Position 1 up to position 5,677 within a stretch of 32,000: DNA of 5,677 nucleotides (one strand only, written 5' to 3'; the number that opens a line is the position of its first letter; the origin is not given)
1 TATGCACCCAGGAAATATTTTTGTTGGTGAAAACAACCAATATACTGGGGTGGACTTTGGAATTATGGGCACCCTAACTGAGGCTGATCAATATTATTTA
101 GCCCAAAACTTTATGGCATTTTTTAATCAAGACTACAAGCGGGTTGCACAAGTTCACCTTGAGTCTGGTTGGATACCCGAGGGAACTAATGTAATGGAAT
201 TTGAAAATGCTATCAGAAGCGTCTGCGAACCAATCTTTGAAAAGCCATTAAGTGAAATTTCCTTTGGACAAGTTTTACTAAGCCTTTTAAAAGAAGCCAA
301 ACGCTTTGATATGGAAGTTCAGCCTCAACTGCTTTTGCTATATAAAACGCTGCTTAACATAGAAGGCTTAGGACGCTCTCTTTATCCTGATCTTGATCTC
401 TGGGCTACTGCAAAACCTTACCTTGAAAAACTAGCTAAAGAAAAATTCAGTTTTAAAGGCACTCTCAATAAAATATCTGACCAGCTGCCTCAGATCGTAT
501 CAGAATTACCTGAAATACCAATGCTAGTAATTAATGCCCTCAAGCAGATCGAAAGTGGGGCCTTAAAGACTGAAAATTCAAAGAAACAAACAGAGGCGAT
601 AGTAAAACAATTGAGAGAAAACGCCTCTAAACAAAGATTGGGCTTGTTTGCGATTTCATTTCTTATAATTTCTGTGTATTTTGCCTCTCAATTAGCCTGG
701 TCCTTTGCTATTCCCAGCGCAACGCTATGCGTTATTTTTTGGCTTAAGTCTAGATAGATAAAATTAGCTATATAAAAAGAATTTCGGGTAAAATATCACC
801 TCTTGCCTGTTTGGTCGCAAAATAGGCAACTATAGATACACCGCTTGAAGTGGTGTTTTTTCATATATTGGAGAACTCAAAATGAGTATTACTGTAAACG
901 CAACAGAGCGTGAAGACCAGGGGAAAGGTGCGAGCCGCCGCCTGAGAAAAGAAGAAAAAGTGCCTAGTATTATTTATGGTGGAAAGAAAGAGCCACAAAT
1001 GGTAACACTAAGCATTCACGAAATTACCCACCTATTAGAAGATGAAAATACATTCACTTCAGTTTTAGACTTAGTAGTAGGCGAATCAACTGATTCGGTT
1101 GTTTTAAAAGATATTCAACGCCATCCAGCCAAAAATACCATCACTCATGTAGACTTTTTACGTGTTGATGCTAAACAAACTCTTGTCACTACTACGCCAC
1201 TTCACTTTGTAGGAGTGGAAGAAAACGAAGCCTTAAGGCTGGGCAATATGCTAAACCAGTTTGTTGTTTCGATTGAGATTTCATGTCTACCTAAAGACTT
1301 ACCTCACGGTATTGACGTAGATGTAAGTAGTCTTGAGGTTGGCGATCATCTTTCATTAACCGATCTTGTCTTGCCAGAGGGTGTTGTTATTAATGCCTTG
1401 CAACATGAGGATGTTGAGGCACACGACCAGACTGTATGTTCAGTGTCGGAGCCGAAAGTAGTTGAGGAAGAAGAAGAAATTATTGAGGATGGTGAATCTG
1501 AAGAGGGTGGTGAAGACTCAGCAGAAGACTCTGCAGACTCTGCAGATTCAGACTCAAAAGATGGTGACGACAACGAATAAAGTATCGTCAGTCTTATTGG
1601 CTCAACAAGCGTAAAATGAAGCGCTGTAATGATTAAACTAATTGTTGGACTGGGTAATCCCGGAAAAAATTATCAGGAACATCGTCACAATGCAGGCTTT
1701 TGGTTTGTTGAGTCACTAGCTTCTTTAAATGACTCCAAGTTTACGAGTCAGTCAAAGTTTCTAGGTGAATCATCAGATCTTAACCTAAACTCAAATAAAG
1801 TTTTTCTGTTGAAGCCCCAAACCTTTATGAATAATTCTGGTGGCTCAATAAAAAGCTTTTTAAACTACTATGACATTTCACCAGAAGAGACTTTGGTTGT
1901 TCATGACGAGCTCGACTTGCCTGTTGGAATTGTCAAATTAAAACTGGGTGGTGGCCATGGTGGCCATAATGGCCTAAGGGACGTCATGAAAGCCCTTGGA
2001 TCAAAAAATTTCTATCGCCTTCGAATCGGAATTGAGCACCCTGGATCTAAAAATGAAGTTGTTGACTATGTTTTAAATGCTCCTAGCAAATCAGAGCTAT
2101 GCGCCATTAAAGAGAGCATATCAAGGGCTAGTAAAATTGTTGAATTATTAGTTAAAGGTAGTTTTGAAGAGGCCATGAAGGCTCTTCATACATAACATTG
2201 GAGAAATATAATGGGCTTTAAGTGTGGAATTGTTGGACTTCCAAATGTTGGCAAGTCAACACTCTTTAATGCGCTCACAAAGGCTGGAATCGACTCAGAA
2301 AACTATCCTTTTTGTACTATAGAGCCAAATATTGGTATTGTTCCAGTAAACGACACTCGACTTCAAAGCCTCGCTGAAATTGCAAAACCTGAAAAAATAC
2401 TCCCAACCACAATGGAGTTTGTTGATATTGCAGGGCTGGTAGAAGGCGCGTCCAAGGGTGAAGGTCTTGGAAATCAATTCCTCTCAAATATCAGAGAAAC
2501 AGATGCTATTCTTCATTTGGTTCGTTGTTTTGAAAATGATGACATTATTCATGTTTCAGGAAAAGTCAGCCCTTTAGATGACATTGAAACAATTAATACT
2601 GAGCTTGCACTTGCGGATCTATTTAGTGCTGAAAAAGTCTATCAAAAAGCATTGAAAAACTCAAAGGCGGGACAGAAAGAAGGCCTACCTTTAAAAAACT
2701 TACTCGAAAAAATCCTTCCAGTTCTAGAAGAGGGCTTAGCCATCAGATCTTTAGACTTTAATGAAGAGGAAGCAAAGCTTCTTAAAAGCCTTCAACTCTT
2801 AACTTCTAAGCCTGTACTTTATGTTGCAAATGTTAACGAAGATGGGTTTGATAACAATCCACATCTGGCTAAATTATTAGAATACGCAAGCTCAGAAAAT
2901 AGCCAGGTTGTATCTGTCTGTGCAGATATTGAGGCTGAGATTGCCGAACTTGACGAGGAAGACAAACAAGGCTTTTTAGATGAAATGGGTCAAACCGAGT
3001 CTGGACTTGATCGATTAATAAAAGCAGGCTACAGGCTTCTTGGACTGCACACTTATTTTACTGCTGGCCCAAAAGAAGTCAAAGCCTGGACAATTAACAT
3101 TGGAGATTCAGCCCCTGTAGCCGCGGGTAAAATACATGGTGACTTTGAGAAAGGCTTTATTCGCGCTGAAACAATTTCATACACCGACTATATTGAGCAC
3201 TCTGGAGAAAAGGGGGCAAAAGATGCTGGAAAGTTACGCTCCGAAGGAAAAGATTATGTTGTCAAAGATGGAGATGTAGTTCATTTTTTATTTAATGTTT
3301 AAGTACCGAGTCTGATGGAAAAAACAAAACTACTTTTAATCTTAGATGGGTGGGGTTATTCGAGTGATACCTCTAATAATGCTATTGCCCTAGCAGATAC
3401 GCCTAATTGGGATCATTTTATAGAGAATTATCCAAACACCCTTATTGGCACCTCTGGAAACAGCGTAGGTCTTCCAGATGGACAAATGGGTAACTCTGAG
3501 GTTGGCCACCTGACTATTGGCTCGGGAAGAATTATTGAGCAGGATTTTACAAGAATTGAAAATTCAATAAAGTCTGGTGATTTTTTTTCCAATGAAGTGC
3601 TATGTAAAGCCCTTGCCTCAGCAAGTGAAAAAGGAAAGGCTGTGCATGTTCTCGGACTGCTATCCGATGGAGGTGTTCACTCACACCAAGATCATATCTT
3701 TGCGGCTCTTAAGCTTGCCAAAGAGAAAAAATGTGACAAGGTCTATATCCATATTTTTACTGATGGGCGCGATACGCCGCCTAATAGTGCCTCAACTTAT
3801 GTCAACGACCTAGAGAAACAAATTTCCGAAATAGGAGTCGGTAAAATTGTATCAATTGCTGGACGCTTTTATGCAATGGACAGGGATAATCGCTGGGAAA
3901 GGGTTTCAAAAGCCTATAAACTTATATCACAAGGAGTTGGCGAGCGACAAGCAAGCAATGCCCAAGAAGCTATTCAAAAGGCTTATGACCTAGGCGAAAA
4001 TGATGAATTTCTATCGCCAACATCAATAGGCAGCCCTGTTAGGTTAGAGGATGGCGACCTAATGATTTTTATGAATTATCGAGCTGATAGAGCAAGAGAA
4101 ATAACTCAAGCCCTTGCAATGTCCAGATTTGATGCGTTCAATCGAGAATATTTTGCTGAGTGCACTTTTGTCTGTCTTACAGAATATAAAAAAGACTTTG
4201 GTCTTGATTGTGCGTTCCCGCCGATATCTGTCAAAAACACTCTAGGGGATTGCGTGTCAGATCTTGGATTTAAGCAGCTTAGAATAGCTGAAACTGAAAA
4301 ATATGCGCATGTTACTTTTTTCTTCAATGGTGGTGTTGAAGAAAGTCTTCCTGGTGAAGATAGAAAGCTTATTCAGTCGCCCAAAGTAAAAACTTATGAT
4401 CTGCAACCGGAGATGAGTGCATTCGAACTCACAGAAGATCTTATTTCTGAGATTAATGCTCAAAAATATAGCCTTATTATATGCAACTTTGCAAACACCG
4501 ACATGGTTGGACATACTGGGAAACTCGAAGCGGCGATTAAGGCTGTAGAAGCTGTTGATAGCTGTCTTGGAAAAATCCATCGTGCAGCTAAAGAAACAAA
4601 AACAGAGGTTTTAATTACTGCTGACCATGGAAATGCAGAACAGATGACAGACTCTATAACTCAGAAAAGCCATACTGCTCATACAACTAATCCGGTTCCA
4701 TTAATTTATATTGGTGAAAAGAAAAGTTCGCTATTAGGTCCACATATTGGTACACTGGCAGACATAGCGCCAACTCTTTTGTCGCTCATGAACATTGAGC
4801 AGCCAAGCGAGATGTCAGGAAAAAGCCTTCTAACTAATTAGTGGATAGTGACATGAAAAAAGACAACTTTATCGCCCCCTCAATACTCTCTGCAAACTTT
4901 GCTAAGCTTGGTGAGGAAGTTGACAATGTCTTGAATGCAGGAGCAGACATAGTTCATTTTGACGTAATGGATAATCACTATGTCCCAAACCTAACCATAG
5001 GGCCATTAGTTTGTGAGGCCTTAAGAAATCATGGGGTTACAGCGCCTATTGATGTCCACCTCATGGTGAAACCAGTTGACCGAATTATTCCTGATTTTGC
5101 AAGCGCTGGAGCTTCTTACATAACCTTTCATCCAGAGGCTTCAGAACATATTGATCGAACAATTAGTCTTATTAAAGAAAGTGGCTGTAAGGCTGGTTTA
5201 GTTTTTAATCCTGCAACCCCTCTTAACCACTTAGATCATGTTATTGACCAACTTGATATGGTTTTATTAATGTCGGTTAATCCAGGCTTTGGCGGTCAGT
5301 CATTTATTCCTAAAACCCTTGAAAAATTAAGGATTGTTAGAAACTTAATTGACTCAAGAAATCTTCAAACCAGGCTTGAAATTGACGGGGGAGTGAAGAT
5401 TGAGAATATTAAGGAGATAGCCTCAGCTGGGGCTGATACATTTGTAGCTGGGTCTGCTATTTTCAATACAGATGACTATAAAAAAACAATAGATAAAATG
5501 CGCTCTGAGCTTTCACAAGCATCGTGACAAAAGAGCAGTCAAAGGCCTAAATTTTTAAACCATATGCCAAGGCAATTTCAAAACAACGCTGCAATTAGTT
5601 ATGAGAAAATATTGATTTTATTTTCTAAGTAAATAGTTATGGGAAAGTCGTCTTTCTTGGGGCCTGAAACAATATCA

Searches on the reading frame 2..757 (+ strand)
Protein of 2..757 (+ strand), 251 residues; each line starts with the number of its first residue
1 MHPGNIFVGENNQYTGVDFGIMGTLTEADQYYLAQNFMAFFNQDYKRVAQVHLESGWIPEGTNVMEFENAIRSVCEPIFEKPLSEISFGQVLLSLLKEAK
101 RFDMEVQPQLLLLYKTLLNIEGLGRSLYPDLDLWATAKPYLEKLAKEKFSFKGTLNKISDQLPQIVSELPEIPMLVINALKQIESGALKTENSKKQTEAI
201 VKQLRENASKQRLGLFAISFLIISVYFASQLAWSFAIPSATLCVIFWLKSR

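Call 42: search_protein_families(library=pfam, proteins=[window:2-757:+], max_evalue=0.00001)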
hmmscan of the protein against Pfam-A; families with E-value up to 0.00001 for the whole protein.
window:2-757:+ (251 aa): 1 family
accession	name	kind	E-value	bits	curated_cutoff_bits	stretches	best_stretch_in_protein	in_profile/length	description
PF03109.22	ABC1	-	1.7e-10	40.9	22.9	1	1-52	193-244/244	ABC1 atypical kinase-like domain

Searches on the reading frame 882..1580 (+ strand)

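Call 42: search_protein_families(library=pfam, proteins=[window:882-1580:+], max_evalue=0.00001)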
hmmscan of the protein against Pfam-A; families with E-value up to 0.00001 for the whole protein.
window:882-1580:+ (232 aa): 2 families
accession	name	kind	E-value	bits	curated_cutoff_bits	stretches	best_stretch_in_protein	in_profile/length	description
PF01386.24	Ribosomal_L25p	-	2.8e-25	89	23.6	1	6-92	2-82/82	Ribosomal L25p family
PF14693.11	Ribosomal_TL5_C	-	4.4e-20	72.3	27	1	103-192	4-84/84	Ribosomal protein TL5, C-terminal domain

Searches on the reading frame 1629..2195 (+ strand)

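Call 42: search_protein_families(library=pfam, proteins=[window:1629-2195:+], max_evalue=0.00001)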
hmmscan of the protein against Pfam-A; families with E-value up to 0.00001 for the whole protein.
window:1629-2195:+ (188 aa): 1 family
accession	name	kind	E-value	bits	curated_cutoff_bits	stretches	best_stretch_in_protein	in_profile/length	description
PF01195.25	Pept_tRNA_hydro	-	9.1e-65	218.4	27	1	4-186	1-182/183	Peptidyl-tRNA hydrolase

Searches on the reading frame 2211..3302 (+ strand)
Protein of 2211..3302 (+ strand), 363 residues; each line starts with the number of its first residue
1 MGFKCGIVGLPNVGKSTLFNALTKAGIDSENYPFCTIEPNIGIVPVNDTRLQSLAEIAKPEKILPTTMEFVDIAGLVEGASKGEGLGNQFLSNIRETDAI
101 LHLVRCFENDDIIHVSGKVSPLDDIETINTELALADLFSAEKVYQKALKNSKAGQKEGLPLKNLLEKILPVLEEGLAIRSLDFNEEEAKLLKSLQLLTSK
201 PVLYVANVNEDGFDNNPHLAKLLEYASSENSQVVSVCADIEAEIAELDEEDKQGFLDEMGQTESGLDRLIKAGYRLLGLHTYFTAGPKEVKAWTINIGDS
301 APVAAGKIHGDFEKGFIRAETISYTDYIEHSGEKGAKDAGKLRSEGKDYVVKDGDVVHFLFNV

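Call 42: search_protein_families(library=pfam, proteins=[window:2211-3302:+], max_evalue=0.00001)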
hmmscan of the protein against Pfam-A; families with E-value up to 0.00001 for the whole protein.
window:2211-3302:+ (363 aa): 3 families
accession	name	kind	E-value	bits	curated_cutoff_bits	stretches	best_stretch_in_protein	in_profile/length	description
PF06071.19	YchF-GTPase_C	-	4.4e-36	123.3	27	1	279-362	1-84/84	Protein of unknown function (DUF933)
PF01926.29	MMR_HSR1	-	2.6e-22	79.5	21.9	1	5-109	2-86/113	50S ribosome-binding GTPase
PF02421.24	FeoB_N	-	2e-07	31.1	27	1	5-50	3-48/156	Ferrous iron transport protein B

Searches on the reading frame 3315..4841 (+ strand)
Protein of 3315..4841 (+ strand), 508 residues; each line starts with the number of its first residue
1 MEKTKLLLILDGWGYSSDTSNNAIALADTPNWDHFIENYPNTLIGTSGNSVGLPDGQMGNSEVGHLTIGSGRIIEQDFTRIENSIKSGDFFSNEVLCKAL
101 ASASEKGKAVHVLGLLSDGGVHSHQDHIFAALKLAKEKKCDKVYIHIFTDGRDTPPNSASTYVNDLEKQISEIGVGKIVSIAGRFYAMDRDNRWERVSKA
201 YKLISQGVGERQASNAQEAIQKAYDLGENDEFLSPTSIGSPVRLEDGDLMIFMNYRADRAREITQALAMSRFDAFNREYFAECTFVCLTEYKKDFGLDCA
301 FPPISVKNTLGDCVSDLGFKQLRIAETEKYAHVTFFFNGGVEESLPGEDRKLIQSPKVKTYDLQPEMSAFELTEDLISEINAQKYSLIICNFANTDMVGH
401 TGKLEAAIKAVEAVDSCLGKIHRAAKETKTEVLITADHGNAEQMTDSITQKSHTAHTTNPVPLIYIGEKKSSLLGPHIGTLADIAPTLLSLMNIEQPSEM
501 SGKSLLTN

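Call 42: search_protein_families(library=pfam, proteins=[window:3315-4841:+], max_evalue=0.00001)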
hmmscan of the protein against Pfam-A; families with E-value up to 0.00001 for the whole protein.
window:3315-4841:+ (508 aa): 3 families
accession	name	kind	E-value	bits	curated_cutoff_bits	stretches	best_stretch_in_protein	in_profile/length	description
PF01676.23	Metalloenzyme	-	1.8e-83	280.4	24.3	1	5-495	3-251/252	Metalloenzyme superfamily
PF06415.18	iPGM_N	-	7e-83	277.8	27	1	81-293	1-217/217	BPG-independent PGAM N-terminus (iPGM_N)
PF01663.27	Phosphodiest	-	1.1e-07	32.3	23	1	377-442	157-223/342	Type I phosphodiesterase / nucleotide pyrophosphatase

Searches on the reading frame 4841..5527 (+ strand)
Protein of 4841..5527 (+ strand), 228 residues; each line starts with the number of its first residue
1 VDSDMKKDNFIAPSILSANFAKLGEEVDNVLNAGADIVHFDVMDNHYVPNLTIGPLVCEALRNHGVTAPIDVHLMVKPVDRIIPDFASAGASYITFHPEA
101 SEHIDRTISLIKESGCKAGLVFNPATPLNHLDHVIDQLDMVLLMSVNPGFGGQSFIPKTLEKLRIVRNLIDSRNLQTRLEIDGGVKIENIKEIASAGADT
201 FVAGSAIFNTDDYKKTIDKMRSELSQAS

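Call 42: search_protein_families(library=pfam, proteins=[window:4841-5527:+], max_evalue=0.00001)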
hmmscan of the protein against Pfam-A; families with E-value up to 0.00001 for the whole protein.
window:4841-5527:+ (228 aa): 2 families
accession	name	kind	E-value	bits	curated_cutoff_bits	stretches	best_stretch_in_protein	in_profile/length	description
PF00834.25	Ribul_P_3_epim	-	2.1e-90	301.9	21.1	1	11-208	2-198/198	Ribulose-phosphate 3 epimerase family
PF01729.25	QRPTase_C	-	4e-06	27.1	23.1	0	161-207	112-158/169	Quinolinate phosphoribosyl transferase, C-terminal domain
